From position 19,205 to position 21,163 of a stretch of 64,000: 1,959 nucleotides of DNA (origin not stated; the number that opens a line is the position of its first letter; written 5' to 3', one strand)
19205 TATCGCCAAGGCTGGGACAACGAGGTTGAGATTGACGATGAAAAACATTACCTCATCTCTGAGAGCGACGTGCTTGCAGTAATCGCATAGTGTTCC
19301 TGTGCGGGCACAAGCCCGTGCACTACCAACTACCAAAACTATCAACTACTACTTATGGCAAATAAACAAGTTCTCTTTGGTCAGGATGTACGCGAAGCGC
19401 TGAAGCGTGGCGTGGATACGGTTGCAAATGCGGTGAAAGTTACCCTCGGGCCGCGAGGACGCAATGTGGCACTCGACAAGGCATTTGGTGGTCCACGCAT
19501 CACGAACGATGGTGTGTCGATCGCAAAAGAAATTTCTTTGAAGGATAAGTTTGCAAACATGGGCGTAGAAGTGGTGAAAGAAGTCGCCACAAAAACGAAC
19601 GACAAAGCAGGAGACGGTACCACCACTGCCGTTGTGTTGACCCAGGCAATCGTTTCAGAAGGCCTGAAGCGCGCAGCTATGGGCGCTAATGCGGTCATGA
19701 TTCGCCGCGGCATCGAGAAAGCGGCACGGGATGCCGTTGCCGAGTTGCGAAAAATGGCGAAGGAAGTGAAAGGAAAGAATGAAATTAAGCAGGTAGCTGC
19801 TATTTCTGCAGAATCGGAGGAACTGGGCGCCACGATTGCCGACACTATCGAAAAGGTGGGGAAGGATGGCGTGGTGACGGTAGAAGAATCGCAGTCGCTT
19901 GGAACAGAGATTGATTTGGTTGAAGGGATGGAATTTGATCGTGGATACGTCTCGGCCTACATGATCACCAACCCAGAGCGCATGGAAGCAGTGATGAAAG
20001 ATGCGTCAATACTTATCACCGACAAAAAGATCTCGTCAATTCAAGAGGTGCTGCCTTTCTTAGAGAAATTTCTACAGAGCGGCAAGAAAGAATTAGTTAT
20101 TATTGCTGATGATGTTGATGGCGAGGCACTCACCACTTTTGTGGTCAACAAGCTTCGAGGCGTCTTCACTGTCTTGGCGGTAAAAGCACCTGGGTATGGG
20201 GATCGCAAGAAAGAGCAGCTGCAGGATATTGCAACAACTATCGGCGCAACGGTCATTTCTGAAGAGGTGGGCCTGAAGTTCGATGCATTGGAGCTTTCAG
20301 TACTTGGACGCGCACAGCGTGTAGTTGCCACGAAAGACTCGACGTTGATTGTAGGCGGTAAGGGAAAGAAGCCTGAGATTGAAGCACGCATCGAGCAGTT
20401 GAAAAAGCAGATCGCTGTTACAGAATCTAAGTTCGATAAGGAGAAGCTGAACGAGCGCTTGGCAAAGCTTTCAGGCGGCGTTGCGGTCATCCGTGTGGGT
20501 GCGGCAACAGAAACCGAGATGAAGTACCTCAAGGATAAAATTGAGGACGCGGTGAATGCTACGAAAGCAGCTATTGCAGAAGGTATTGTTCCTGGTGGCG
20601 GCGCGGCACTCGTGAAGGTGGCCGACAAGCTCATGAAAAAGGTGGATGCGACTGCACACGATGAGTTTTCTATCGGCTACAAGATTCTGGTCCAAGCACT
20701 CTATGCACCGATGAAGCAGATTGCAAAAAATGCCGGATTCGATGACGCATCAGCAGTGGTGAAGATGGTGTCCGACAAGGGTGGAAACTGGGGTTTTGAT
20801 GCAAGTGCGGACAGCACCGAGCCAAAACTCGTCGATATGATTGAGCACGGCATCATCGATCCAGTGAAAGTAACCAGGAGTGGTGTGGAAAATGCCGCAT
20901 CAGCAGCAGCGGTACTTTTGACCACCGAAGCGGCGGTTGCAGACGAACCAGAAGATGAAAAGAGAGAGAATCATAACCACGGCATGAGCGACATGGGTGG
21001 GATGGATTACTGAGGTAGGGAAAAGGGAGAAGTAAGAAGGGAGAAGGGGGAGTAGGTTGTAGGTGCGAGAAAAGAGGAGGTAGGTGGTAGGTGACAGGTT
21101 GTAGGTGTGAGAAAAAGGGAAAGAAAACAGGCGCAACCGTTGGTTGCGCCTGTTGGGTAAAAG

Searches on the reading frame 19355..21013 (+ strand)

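Call 76: search_protein_families(library=pfam, proteins=[window:19355-21013:+], max_evalue=0.00001)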
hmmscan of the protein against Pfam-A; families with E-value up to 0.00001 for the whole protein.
window:19355-21013:+ (552 aa): 1 family
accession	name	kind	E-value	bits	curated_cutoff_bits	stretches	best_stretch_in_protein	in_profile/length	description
PF00118.29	Cpn60_TCP1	-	8.5e-71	239.5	34.3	1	23-530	1-488/490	TCP-1/cpn60 chaperonin family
